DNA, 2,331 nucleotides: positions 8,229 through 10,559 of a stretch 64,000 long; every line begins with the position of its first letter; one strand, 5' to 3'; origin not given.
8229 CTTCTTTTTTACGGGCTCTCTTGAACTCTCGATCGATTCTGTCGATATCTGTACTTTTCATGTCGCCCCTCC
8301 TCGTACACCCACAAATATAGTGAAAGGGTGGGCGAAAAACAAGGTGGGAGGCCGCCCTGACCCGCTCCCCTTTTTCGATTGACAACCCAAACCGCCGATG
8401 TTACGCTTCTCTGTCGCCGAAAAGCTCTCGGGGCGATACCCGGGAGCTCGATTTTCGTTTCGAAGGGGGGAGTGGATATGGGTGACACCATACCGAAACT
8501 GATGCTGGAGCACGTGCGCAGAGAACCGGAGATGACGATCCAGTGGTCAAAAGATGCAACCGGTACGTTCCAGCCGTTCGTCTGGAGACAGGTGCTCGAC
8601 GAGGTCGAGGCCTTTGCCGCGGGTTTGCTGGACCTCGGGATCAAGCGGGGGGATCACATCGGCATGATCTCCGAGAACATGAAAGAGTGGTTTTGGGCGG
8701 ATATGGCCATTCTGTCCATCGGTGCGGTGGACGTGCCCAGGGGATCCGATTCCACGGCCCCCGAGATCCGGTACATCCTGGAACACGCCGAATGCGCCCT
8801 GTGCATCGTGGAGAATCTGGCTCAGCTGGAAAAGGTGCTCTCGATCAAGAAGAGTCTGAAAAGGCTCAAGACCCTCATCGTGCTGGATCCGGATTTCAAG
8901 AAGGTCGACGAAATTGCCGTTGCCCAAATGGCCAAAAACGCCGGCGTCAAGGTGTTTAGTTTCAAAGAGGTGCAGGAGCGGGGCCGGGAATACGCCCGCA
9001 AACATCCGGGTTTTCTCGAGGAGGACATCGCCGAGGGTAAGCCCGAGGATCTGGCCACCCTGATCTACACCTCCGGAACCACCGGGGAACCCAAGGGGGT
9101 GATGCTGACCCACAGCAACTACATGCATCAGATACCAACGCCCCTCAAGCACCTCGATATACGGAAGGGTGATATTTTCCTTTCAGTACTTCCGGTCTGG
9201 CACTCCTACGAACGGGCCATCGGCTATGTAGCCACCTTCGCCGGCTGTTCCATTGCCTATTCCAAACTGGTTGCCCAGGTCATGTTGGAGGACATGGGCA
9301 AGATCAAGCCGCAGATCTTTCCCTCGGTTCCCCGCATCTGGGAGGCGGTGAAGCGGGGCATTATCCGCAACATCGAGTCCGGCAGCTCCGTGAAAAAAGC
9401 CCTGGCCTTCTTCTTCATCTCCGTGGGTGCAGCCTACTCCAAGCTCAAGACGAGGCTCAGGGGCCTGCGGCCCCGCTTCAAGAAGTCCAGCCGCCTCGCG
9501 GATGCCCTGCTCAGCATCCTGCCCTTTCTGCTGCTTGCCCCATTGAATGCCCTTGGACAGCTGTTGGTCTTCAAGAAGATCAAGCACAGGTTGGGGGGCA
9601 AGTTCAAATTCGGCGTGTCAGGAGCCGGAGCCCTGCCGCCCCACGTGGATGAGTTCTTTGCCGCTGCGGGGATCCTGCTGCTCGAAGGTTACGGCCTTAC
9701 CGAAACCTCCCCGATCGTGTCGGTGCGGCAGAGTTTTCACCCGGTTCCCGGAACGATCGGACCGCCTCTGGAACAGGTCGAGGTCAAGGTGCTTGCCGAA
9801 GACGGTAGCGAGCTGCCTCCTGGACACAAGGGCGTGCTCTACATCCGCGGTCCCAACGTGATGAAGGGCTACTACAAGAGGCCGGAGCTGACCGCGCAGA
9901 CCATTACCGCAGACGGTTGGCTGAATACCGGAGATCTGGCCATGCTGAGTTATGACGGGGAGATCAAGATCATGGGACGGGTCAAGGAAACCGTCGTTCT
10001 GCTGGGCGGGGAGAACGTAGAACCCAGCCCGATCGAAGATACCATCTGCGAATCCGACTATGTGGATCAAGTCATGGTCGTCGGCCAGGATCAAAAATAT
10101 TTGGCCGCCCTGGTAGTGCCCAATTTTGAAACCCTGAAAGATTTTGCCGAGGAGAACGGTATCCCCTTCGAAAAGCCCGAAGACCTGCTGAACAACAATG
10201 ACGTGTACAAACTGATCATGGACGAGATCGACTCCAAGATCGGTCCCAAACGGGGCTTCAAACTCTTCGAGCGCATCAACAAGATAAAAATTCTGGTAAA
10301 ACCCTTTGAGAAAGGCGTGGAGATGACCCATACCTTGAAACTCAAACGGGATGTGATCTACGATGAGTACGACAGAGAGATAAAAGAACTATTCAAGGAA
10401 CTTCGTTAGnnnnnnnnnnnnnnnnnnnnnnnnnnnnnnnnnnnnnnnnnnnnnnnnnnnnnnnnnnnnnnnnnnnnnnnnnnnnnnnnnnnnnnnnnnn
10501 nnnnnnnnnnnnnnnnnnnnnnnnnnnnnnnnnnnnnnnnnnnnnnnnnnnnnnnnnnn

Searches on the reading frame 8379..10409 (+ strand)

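Call 89: search_protein_families(library=pfam, proteins=[window:8379-10409:+], max_evalue=1e-8)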
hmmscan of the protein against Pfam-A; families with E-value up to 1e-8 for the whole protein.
window:8379-10409:+ (676 aa): 2 families
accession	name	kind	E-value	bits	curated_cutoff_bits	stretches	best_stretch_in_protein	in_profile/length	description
PF00501.34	AMP-binding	-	4e-81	273.2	29.9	1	63-499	18-384/384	AMP-binding enzyme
PF23562.2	AMP-binding_C_3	-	2.1e-13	51.2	20.8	1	537-674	2-122/124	AMP-binding enzyme C-terminal domain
